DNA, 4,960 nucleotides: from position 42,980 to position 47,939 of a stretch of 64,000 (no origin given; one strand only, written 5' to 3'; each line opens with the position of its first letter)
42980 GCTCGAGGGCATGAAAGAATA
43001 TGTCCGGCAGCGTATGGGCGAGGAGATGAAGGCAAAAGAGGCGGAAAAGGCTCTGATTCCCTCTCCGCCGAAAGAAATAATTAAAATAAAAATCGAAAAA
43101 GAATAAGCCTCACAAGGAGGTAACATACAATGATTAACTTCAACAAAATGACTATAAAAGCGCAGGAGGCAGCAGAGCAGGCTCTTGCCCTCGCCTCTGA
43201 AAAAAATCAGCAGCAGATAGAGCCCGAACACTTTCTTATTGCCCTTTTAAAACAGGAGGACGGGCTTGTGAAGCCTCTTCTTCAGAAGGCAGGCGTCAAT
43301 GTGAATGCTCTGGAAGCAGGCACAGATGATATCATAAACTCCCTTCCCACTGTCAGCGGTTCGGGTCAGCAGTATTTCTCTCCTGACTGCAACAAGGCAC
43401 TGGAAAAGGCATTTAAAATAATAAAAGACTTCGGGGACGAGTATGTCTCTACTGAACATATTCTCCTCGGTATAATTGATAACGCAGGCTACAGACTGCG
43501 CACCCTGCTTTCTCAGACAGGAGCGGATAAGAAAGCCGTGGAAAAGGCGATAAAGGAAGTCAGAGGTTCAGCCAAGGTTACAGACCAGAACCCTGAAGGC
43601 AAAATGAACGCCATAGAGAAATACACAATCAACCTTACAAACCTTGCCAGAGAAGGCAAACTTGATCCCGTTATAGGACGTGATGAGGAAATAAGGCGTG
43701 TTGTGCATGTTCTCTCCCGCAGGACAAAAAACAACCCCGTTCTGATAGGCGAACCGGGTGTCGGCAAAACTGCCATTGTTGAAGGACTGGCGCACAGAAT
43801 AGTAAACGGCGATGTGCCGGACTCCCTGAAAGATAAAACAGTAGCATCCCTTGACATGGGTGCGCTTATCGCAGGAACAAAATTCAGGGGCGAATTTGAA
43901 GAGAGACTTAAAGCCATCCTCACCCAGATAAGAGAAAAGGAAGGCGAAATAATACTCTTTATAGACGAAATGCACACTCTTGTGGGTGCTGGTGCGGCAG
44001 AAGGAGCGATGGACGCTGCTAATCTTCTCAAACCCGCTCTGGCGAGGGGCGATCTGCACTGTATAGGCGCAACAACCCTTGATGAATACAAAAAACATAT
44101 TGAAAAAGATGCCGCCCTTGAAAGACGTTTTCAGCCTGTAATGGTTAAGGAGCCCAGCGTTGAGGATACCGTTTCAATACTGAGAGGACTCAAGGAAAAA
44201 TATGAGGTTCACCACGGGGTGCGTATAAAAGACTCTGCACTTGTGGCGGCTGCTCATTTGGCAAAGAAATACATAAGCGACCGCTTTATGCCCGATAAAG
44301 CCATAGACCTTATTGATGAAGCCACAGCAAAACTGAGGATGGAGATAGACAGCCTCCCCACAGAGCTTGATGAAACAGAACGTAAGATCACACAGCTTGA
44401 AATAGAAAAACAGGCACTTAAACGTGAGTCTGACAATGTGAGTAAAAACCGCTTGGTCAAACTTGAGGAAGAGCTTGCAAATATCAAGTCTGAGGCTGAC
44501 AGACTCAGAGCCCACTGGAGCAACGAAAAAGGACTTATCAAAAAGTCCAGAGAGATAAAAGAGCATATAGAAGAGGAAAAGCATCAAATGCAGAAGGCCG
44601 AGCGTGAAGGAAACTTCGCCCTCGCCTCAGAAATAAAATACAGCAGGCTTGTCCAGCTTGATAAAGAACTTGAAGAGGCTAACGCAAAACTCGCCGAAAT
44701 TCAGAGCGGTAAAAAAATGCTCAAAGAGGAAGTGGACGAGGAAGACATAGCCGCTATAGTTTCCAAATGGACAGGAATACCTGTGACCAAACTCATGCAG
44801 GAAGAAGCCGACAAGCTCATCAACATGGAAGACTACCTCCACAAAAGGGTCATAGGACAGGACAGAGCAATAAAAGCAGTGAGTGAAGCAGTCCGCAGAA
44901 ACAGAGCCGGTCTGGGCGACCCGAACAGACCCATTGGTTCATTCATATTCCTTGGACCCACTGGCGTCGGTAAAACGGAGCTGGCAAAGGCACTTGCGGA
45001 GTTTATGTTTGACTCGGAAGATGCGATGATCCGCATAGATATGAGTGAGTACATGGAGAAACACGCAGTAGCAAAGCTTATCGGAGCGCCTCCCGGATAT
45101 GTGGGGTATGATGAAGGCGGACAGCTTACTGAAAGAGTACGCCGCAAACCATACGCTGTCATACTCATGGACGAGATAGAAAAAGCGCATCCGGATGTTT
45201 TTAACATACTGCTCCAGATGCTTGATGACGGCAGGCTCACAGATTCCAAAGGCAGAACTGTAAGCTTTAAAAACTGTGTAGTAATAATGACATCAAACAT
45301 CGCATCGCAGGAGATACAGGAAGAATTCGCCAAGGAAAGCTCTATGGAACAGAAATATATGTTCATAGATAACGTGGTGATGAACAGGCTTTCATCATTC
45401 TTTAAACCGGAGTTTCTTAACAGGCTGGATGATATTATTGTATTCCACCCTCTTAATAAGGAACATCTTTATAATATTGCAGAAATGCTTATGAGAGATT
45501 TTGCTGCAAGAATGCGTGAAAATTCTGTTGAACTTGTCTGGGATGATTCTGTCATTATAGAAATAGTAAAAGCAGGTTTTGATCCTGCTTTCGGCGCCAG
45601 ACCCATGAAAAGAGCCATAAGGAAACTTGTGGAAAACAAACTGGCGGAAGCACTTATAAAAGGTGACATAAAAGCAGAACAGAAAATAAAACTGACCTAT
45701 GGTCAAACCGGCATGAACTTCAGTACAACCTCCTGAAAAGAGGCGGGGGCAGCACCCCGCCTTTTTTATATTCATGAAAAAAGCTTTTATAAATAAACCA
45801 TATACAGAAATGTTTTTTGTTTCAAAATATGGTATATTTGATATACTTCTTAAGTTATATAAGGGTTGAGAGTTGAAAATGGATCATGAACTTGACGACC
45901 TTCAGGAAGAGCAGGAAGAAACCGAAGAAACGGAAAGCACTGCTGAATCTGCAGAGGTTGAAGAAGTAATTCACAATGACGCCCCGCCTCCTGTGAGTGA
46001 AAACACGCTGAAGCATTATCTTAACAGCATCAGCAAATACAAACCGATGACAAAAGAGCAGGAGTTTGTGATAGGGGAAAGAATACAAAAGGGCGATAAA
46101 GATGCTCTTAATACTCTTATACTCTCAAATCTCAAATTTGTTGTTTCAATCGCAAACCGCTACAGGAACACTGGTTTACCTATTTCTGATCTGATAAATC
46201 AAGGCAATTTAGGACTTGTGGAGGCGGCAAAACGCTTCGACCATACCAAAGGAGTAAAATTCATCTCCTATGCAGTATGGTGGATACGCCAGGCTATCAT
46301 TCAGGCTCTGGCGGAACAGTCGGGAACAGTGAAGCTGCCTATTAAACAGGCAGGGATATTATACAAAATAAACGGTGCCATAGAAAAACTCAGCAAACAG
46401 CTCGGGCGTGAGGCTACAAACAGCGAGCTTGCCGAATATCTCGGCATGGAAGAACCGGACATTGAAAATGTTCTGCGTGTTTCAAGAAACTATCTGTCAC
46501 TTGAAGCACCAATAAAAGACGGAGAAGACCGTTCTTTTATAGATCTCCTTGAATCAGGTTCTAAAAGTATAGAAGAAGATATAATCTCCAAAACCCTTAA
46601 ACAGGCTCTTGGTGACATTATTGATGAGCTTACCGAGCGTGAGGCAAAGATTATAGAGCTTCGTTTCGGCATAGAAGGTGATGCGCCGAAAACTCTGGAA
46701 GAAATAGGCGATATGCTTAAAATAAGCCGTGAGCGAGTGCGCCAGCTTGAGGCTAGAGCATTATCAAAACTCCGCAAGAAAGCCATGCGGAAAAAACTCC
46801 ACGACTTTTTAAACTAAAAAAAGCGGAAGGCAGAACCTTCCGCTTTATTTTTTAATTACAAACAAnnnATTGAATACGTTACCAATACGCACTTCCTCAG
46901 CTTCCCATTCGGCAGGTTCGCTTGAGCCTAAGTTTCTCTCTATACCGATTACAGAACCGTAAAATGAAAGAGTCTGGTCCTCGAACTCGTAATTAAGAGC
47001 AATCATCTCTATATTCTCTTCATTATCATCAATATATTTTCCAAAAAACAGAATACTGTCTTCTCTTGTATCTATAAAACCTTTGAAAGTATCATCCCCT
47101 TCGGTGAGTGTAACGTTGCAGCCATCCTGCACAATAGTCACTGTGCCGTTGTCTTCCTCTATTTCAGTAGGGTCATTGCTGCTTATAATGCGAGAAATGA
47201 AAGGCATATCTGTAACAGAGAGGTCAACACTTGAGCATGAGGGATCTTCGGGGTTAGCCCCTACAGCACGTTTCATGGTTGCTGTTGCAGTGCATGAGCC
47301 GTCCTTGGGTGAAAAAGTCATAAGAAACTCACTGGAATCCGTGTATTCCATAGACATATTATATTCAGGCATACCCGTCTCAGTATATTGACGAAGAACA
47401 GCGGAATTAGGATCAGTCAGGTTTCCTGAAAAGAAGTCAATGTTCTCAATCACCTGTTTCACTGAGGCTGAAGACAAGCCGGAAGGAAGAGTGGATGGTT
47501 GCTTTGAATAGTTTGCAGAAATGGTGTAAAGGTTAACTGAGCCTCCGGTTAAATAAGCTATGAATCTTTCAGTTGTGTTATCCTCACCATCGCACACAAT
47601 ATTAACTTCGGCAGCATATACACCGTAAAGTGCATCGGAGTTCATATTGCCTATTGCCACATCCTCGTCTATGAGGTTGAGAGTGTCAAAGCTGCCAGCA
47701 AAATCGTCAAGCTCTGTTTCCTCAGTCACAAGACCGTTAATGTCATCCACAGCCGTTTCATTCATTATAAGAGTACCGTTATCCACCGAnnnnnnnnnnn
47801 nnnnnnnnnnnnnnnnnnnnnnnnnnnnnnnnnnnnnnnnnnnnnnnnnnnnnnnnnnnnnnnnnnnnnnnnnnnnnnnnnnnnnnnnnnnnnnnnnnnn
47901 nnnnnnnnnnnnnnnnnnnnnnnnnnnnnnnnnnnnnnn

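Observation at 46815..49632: Recent tandem duplication producing two mosaic lipoprotein paralogues (identical 5' ends, divergent centres)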

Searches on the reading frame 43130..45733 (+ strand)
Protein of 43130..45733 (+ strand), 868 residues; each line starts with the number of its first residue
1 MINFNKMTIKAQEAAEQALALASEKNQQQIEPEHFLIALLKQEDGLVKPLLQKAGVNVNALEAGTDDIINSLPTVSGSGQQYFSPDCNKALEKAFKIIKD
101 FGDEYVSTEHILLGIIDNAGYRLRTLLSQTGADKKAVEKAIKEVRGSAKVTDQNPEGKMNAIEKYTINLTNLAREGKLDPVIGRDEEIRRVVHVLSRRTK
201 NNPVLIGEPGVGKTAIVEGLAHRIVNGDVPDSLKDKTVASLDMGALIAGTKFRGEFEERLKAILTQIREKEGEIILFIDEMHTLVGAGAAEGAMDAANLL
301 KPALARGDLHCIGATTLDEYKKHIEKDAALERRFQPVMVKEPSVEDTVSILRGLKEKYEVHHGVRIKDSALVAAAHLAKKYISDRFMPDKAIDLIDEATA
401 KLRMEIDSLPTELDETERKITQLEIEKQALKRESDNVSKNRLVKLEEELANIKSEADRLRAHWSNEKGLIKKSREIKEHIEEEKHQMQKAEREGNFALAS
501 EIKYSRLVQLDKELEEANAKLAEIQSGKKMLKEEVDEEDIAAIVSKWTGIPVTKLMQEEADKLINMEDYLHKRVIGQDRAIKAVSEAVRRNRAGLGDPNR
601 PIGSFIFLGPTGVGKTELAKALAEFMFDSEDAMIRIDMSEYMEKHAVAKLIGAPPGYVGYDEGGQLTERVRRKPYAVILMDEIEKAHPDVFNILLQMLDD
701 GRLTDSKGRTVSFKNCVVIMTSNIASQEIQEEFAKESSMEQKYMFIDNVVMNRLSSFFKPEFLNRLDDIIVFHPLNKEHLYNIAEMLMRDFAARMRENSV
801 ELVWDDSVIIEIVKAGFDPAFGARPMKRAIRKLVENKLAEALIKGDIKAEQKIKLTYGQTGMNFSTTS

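Call 32: find_homologous_proteins(query=window:43130-45733:+, max_evalue=1e-100)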
Query window:43130-45733:+ (868 aa): 8000 proteins with E <= 1e-100 among 8000 candidates; the best 120 are listed.
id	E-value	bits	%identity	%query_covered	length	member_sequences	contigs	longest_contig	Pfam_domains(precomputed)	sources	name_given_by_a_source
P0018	0.0e+0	1886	100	100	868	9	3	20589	PF13173.13,PF02861.26,PF00004.36,PF13401.13,PF23569.2,PF17871.8,PF05496.19,PF01637.25,PF07728.21,PF13191.13,PF00158.33,PF07724.21,PF10431.16,PF20720.4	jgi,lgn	-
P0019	0.0e+0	1823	96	100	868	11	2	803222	PF13173.13,PF02861.26,PF00004.36,PF13401.13,PF23569.2,PF17871.8,PF05496.19,PF01637.25,PF07728.21,PF13191.13,PF00158.33,PF07724.21,PF10431.16,PF20720.4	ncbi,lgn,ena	-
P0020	0.0e+0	1717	90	100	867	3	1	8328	PF13173.13,PF02861.26,PF00004.36,PF13401.13,PF23569.2,PF17871.8,PF01637.25,PF07728.21,PF13191.13,PF00158.33,PF07724.21,PF10431.16,PF20720.4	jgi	jgi:ATP-dependent Clp protease ATP-binding subunit ClpB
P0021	0.0e+0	1716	90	100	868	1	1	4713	PF13173.13,PF02861.26,PF00004.36,PF13401.13,PF23569.2,PF17871.8,PF13238.13,PF05496.19,PF01637.25,PF07728.21,PF13191.13,PF01695.24,PF00158.33,PF07724.21,PF01078.28,PF10431.16,PF20720.4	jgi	jgi:ATP-dependent Clp protease ATP-binding subunit ClpB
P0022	0.0e+0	1560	81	100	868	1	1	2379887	PF13173.13,PF02861.26,PF00004.36,PF13401.13,PF23569.2,PF17871.8,PF01637.25,PF07728.21,PF13191.13,PF00158.33,PF07724.21,PF10431.16,PF20720.4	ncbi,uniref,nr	ncbi:ATP-dependent chaperone ClpB [Limisalsivibrio acetivorans]|uniref:ATP-dependent chaperone ClpB 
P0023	0.0e+0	1547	87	92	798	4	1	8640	PF13173.13,PF02861.26,PF00004.36,PF13401.13,PF23569.2,PF17871.8,PF01637.25,PF07728.21,PF13191.13,PF00158.33,PF07724.21,PF12775.14,PF10431.16,PF20720.4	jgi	jgi:ATP-dependent Clp protease ATP-binding subunit ClpB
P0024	0.0e+0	1408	74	99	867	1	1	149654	PF02861.26,PF00004.36,PF13401.13,PF23569.2,PF17871.8,PF01637.25,PF07728.21,PF13191.13,PF00158.33,PF07724.21,PF10431.16,PF20720.4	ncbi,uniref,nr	ncbi:ATP-dependent chaperone ClpB [Deferribacter autotrophicus]|uniref:Chaperone protein ClpB n=1 Ta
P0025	0.0e+0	1404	74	99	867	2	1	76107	PF02861.26,PF00004.36,PF13401.13,PF23569.2,PF17871.8,PF01637.25,PF07728.21,PF13191.13,PF00158.33,PF07724.21,PF10431.16,PF20720.4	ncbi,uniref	ncbi:ATP-dependent chaperone ClpB [Deferribacter thermophilus]|uniref:ATP-dependent chaperone ClpB n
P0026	0.0e+0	1401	74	99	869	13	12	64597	PF02861.26,PF00004.36,PF13401.13,PF23569.2,PF17871.8,PF01637.25,PF07728.21,PF13191.13,PF01695.24,PF00158.33,PF07724.21,PF01078.28,PF10431.16,PF20720.4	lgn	-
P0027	0.0e+0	1400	72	100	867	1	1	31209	PF13173.13,PF02861.26,PF00004.36,PF13401.13,PF23569.2,PF17871.8,PF05496.19,PF01637.25,PF07728.21,PF13191.13,PF01695.24,PF00158.33,PF07724.21,PF01078.28,PF10431.16,PF20720.4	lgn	-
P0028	0.0e+0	1399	72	100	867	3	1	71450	PF13173.13,PF02861.26,PF00004.36,PF13401.13,PF23569.2,PF17871.8,PF01637.25,PF07728.21,PF13191.13,PF01695.24,PF00158.33,PF07724.21,PF01078.28,PF10431.16,PF20720.4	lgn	-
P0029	0.0e+0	1397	74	99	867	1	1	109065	PF02861.26,PF00004.36,PF13401.13,PF23569.2,PF17871.8,PF13238.13,PF01637.25,PF07728.21,PF13191.13,PF00158.33,PF07724.21,PF01078.28,PF10431.16,PF20720.4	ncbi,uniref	ncbi:ATP-dependent chaperone ClpB [Deferribacter abyssi]|uniref:ATP-dependent chaperone ClpB n=1 Tax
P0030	0.0e+0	1397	72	100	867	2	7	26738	PF13173.13,PF02861.26,PF00004.36,PF13401.13,PF23569.2,PF17871.8,PF05496.19,PF01637.25,PF07728.21,PF13191.13,PF00158.33,PF07724.21,PF01078.28,PF10431.16,PF20720.4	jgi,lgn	jgi:ATP-dependent Clp protease ATP-binding subunit ClpB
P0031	0.0e+0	1390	73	100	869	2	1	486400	PF13173.13,PF02861.26,PF00004.36,PF13401.13,PF23569.2,PF17871.8,PF05496.19,PF01637.25,PF07728.21,PF13191.13,PF01695.24,PF00158.33,PF07724.21,PF01078.28,PF10431.16,PF20720.4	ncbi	ncbi:MAG: ATP-dependent chaperone ClpB [Deferribacterales bacterium]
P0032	0.0e+0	1388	72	99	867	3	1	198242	PF02861.26,PF00004.36,PF13401.13,PF23569.2,PF17871.8,PF13238.13,PF05496.19,PF01637.25,PF07728.21,PF13191.13,PF01695.24,PF00158.33,PF07724.21,PF01078.28,PF10431.16,PF20720.4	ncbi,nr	ncbi:MAG: ATP-dependent chaperone ClpB [Denitrovibrio sp.]|nr:MAG: ATP-dependent chaperone ClpB [Den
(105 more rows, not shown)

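Call 34: find_encoding_contigs(protein=P0019, flank=10000, max_places=4)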
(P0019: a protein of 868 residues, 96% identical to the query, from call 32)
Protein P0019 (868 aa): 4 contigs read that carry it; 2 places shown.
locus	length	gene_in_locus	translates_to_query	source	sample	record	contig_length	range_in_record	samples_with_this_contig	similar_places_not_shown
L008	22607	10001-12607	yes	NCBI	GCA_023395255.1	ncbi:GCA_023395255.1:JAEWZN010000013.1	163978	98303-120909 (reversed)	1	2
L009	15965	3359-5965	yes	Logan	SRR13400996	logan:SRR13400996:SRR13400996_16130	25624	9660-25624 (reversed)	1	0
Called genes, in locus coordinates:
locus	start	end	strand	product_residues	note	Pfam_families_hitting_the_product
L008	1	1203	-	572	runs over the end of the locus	PF08269:dCache_2, PF02743:dCache_1 (weak), PF00015:MCPsignal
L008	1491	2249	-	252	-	-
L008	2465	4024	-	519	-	PF02550:AcetylCoA_hydro, PF13336:AcetylCoA_hyd_C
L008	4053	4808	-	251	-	PF00795:CN_hydrolase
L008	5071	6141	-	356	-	PF04055:Radical_SAM, PF13186:SPASM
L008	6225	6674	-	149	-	-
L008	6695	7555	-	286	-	PF13103:TonB_2, PF03544:TonB_C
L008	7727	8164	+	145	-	PF00011:HSP20, PF17886:ArsA_HSP20 (weak)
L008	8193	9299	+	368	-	PF00226:DnaJ, PF01556:DnaJ_C, PF00684:DnaJ_CXXCXGXG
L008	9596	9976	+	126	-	PF13411:MerR_1, PF13591:MerR_2, PF00376:MerR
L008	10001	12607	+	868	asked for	PF02861:Clp_N, PF23569:NBD_SMAX1, PF00004:AAA, PF17871:AAA_lid_9, PF00004:AAA, PF07724:AAA_2, PF07728:AAA_5, PF10431:ClpB_D2-small, +7 more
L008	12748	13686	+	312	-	PF00140:Sigma70_r1_2, PF04542:Sigma70_r2, PF04539:Sigma70_r3, PF04545:Sigma70_r4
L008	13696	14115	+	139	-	PF08780:NTase_sub_bind, PF01934:HepT-like (weak)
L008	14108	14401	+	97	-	PF01909:NTP_transf_2, PF18765:Polbeta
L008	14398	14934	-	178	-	PF00156:Pribosyltran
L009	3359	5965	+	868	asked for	PF02861:Clp_N, PF23569:NBD_SMAX1, PF00004:AAA, PF17871:AAA_lid_9, PF00004:AAA, PF07724:AAA_2, PF07728:AAA_5, PF10431:ClpB_D2-small, +7 more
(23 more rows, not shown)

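Call 35: find_encoding_contigs(protein=P0022, flank=10000, max_places=2)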
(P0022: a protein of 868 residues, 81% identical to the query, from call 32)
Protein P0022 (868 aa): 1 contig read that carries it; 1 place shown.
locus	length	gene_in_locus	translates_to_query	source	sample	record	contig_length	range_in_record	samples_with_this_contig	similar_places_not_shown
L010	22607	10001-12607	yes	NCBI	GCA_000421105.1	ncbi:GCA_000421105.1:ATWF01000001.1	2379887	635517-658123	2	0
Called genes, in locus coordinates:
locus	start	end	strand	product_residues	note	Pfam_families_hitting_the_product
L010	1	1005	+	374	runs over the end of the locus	PF13433:Peripla_BP_5, PF13458:Peripla_BP_6, PF01094:ANF_receptor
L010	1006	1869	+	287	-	PF02653:BPD_transp_2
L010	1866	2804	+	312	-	PF02653:BPD_transp_2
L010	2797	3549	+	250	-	PF13555:AAA_29 (weak), PF00005:ABC_tran, PF13304:AAA_21 (faint), PF12399:BCA_ABC_TP_C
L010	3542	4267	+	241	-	PF00005:ABC_tran, PF13304:AAA_21 (faint)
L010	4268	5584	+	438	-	PF00501:AMP-binding, PF14535:AMP-binding_C_2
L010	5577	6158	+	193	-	PF12917:YfbR-like (weak), PF13023:HD_3, PF01966:HD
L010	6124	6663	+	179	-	-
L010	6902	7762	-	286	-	PF13103:TonB_2, PF03544:TonB_C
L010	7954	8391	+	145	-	PF00011:HSP20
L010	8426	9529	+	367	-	PF00226:DnaJ, PF01556:DnaJ_C, PF00684:DnaJ_CXXCXGXG (weak)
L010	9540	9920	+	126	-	PF13411:MerR_1, PF13591:MerR_2, PF00376:MerR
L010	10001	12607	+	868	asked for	PF02861:Clp_N, PF13191:AAA_16 (weak), PF00004:AAA, PF17871:AAA_lid_9, PF00004:AAA, PF07724:AAA_2, PF07728:AAA_5, PF10431:ClpB_D2-small, +6 more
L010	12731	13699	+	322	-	PF00140:Sigma70_r1_2, PF04542:Sigma70_r2, PF04539:Sigma70_r3, PF04545:Sigma70_r4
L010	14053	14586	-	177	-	PF00156:Pribosyltran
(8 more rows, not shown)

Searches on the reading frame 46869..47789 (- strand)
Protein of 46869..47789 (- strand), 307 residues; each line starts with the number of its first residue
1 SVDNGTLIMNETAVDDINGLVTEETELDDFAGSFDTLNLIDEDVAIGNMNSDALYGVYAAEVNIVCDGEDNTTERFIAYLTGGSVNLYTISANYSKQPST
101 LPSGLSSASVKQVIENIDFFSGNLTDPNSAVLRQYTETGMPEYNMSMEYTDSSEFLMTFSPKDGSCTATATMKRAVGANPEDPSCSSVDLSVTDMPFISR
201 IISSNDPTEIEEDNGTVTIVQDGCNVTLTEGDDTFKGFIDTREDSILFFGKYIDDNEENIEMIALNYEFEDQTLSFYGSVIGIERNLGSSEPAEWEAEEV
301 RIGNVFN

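Call 30: search_protein_representatives(alignment_id=A2)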
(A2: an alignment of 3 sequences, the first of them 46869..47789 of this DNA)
Query: 3 sequences, 308 profile positions. Proteins with E-value up to 0.001 (for the whole library): 2; up to 1e-10: 2; up to 1e-30: 2. The best 2 are listed.
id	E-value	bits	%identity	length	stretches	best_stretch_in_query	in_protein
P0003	6.1e-152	521.8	-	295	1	9-308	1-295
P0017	5.6e-58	213.2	-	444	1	2-307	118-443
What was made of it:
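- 46872..47624 (-): Two consecutive eight-stranded up-and-down beta-barrels of A (residues 171-292 and 305-421). Only two 50%-identity clusters among 1.84 billion representatives match this region (call 30).
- Call 30.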

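Call 48: predict_structure(alignment_id=A3)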
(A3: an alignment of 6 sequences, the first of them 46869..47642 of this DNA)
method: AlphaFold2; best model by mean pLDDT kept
length: 258 residues; sequences in the alignment: 6
mean_pLDDT: 78.3   pTM: 0.73
mean pLDDT of the five models: 78.3, 78.1, 78.1, 76.9, 71.7
residues with pLDDT >= 90: 38; 70-90: 171; 50-70: 24; < 50: 25
segments of 3 or more residues with pLDDT < 50: 1-3, 44-63
pLDDT, mean of each block of 10 residues (from residue 1): 63 84 80 79 43 33 66 87 88 90 85 88 79 64 88 74 84 87 87 83 86 86 83 86 87 71
secondary structure, 60 per line:
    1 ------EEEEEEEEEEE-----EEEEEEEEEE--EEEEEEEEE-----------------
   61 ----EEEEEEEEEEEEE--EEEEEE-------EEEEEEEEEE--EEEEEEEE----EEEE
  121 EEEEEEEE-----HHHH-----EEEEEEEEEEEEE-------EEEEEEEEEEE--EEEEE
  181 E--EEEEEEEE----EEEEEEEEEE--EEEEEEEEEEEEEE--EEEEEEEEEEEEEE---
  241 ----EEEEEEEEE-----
elements in order: E7-17 E23-32 E35-43 E65-77 E80-85 E93-102 E105-112 E117-128 H134-137 E143-155 E163-173 E176-181 E184-191 E196-205 E208-221 E224-237 E245-253
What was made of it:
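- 46872..47624 (-): AF2 model 2 has pLDDT 78.3 and pTM 0.73 (call 48).
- On Slam/T11SS-dependent surface lipoproteins (TbpB-like): AF2 model 2 shows two eight-stranded barrels (call 48).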

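Call 62: find_encoding_contigs(protein=P0017, flank=8000, max_places=3)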
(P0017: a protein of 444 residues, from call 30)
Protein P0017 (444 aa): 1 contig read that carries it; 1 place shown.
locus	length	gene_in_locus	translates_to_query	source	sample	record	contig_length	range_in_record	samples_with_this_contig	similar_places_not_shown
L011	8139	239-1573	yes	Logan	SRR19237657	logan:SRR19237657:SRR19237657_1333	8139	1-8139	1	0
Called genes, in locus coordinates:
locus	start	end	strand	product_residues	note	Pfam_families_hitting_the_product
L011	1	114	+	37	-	?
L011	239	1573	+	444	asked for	-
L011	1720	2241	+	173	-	PF01047:MarR (weak), PF01325:Fe_dep_repress, PF12802:MarR_2, PF09339:HTH_IclR (weak), PF13412:HTH_24 (faint), PF02742:Fe_dep_repr_C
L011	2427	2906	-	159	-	PF02577:BFN_dom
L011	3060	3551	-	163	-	PF08534:Redoxin, PF00085:Thioredoxin (weak), PF00578:AhpC-TSA, PF13098:Thioredoxin_2, PF13905:Thioredoxin_8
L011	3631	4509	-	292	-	PF01073:3Beta_HSD, PF01370:Epimerase, PF04321:RmlD_sub_bind, PF05368:NmrA, PF07993:NAD_binding_4 (faint), PF13460:NAD_binding_10, PF16363:GDP_Man_Dehyd (weak)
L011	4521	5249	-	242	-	PF04002:RadC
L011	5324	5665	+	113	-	PF02416:TatA_B_E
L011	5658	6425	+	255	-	PF00902:TatC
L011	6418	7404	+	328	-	PF04055:Radical_SAM, PF06463:Mob_synth_C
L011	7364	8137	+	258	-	?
